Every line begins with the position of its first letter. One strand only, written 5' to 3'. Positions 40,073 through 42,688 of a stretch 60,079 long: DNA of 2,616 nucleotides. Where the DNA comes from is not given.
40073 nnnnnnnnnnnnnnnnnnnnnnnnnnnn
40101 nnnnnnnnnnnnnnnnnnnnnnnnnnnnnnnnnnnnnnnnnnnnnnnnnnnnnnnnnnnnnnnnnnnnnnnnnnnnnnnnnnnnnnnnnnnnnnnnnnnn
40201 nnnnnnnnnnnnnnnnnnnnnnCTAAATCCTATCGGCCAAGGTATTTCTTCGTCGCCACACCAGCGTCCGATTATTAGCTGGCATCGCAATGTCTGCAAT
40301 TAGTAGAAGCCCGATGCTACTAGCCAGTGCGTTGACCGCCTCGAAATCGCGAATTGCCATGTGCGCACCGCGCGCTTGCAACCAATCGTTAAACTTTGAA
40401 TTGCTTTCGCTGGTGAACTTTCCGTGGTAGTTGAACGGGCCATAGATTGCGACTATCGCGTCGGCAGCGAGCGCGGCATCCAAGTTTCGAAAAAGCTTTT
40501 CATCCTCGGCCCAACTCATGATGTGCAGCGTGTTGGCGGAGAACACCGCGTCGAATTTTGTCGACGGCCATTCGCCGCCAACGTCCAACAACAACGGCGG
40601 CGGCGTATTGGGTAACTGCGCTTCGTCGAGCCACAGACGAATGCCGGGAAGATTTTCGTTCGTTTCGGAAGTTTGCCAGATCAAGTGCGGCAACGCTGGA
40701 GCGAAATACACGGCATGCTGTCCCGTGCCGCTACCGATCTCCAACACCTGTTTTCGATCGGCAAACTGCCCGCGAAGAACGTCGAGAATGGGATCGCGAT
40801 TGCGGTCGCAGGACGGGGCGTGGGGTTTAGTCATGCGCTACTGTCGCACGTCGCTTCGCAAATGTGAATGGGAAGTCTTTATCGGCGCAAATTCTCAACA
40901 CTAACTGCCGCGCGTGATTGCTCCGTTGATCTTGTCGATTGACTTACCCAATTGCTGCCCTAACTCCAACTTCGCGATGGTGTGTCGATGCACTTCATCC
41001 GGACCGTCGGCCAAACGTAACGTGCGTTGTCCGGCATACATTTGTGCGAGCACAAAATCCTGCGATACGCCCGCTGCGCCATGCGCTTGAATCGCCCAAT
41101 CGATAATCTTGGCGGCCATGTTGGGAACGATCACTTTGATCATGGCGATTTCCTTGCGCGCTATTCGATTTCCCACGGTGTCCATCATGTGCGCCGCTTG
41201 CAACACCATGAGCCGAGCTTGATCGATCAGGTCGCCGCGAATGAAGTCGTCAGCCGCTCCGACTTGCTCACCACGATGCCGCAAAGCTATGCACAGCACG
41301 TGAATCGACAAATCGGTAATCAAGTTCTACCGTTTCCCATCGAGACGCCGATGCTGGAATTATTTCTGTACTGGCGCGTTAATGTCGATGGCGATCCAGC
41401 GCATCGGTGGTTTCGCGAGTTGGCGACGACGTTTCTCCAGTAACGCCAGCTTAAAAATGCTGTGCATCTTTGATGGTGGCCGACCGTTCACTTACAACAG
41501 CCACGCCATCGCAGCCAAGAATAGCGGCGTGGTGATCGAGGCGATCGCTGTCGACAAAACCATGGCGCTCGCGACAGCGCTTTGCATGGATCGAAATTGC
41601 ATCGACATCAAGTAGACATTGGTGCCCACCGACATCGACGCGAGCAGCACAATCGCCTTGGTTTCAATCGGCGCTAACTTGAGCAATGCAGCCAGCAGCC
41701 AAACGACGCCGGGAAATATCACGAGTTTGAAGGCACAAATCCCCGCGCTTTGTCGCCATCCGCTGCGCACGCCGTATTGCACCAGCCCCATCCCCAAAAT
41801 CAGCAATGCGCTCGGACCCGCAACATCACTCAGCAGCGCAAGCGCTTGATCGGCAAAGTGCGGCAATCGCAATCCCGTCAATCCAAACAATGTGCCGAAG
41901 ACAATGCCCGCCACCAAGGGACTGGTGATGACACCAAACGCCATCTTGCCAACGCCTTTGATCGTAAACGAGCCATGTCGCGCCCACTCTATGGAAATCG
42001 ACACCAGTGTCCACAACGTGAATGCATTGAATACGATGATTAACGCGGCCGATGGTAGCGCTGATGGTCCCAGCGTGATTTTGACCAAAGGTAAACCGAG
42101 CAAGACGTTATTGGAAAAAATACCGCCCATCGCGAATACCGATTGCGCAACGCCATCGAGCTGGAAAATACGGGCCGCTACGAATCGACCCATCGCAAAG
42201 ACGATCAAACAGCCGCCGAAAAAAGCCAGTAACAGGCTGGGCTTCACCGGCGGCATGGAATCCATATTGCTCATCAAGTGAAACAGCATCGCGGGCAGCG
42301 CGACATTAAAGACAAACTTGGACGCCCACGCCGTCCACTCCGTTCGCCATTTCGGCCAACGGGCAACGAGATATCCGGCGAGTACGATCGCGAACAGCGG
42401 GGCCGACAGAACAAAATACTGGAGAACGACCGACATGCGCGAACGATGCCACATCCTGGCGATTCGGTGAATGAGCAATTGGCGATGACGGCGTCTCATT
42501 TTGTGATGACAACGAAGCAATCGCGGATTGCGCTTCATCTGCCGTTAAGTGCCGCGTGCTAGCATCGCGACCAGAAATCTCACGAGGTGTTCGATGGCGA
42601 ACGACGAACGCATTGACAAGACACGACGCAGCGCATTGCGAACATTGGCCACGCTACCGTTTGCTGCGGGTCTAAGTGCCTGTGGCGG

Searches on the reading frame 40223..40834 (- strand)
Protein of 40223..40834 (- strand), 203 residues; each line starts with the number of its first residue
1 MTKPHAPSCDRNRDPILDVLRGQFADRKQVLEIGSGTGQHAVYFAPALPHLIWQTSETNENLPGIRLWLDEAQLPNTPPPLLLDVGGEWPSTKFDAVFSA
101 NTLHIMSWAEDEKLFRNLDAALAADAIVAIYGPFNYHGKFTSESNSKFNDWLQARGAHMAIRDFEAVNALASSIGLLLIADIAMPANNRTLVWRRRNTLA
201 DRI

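Call 68: search_protein_families(library=pfam, proteins=[window:40223-40834:-], max_evalue=0.0001)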
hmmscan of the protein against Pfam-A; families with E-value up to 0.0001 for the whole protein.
window:40223-40834:- (203 aa): 3 families
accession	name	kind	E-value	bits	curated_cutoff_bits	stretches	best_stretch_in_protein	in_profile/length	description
PF06080.18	DUF938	-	4.2e-66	223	27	1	3-195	1-202/202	Protein of unknown function (DUF938)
PF13649.12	Methyltransf_25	-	3.2e-05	25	27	0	30-123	1-94/97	Methyltransferase domain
PF08242.18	Methyltransf_12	-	9.9e-05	23.4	30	0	31-127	1-97/98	Methyltransferase domain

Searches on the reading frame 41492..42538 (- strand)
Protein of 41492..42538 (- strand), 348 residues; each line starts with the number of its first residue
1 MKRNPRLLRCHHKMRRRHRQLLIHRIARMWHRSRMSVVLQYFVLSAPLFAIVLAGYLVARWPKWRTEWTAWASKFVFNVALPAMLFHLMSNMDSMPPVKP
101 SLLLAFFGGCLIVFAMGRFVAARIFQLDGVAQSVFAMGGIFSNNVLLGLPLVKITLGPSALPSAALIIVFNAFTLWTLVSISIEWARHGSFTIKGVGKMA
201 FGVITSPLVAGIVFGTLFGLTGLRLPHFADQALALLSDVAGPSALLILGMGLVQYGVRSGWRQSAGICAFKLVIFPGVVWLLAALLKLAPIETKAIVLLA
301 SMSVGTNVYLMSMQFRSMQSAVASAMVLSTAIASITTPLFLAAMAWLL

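Call 68: search_protein_families(library=pfam, proteins=[window:41492-42538:-], max_evalue=0.0001)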
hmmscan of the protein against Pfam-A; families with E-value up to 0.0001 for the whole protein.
window:41492-42538:- (348 aa): 1 family
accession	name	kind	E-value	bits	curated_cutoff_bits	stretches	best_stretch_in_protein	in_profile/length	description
PF03547.23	Mem_trans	-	3.4e-26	92.1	25.7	1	46-340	7-342/343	Membrane transport protein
